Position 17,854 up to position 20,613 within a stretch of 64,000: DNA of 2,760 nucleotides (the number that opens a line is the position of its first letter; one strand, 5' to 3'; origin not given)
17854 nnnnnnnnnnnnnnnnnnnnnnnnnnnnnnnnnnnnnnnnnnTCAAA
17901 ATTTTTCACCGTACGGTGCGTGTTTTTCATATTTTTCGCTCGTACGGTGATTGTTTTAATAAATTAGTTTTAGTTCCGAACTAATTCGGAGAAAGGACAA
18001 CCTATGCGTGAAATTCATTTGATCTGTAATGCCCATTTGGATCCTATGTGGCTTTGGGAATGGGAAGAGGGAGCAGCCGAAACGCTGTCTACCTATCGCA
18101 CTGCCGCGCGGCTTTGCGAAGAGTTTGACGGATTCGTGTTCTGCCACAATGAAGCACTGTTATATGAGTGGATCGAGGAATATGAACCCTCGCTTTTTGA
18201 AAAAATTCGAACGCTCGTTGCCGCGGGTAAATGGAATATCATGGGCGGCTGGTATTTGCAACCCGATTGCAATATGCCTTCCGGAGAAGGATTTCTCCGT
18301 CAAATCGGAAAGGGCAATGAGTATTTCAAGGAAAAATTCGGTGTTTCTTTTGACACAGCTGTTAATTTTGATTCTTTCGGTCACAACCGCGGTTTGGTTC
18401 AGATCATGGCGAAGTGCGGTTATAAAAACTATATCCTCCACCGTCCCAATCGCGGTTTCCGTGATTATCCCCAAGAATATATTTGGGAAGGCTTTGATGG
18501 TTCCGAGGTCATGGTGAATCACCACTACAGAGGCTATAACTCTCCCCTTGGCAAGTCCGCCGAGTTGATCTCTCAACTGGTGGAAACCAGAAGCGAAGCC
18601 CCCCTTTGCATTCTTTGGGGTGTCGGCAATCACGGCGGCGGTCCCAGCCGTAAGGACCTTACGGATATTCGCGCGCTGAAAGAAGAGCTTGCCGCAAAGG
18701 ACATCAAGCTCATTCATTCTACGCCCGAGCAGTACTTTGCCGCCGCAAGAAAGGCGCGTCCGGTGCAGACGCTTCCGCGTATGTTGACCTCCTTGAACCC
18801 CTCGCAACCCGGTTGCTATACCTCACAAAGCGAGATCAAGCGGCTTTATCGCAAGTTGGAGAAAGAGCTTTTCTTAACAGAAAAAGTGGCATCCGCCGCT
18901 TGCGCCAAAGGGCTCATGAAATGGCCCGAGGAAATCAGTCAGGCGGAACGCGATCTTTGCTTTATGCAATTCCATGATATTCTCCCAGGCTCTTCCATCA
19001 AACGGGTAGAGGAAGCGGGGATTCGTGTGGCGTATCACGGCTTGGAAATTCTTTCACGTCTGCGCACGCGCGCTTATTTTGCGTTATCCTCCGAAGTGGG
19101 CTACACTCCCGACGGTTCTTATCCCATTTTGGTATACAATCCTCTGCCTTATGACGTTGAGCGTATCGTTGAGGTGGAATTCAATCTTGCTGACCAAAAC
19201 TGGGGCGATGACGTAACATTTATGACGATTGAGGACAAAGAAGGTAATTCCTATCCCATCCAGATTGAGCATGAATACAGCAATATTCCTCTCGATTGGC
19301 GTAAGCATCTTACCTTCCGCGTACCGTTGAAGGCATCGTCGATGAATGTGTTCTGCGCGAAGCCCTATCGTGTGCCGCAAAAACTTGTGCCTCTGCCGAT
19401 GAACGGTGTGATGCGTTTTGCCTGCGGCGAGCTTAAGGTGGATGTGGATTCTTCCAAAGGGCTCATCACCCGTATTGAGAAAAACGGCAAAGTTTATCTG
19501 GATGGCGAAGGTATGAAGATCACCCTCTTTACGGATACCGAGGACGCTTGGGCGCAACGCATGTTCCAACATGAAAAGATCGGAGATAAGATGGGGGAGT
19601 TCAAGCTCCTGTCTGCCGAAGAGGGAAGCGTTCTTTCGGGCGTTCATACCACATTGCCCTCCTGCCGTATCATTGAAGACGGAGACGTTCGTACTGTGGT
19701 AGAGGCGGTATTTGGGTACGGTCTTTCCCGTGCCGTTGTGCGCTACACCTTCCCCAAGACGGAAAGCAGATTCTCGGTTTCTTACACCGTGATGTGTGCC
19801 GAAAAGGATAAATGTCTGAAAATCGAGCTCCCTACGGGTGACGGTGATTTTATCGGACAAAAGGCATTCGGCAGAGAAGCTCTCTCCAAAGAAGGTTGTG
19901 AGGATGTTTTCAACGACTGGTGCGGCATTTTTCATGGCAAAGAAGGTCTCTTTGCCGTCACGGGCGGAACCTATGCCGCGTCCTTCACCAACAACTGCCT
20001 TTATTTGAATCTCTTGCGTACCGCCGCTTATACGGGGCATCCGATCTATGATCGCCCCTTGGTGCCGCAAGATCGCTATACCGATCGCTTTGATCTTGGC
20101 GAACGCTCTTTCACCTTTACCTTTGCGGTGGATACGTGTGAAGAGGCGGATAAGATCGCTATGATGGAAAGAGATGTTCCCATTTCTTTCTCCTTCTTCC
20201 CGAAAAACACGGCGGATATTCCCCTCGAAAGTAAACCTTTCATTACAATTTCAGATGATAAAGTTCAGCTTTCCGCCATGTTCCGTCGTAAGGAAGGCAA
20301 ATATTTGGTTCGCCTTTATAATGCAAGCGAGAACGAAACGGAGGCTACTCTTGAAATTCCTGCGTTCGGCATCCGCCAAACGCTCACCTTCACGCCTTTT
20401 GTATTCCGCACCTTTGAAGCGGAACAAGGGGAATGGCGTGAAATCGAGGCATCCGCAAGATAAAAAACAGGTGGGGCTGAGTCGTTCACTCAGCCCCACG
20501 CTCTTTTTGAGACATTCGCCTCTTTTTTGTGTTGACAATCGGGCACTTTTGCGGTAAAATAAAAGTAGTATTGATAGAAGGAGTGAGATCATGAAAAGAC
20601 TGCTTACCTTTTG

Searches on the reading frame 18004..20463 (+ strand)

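Call 76: search_protein_families(library=pfam, proteins=[window:18004-20463:+], max_evalue=0.00001)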
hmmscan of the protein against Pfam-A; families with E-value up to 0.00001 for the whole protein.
window:18004-20463:+ (819 aa): 2 families
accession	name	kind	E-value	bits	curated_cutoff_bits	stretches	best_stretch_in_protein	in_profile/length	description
PF01074.27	Glyco_hydro_38N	-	2.5e-48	165.2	25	1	4-250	2-257/270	Glycosyl hydrolases family 38 N-terminal domain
PF09261.16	Alpha-mann_mid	-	3.6e-15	56.3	31.1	1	270-351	5-86/96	Alpha mannosidase middle domain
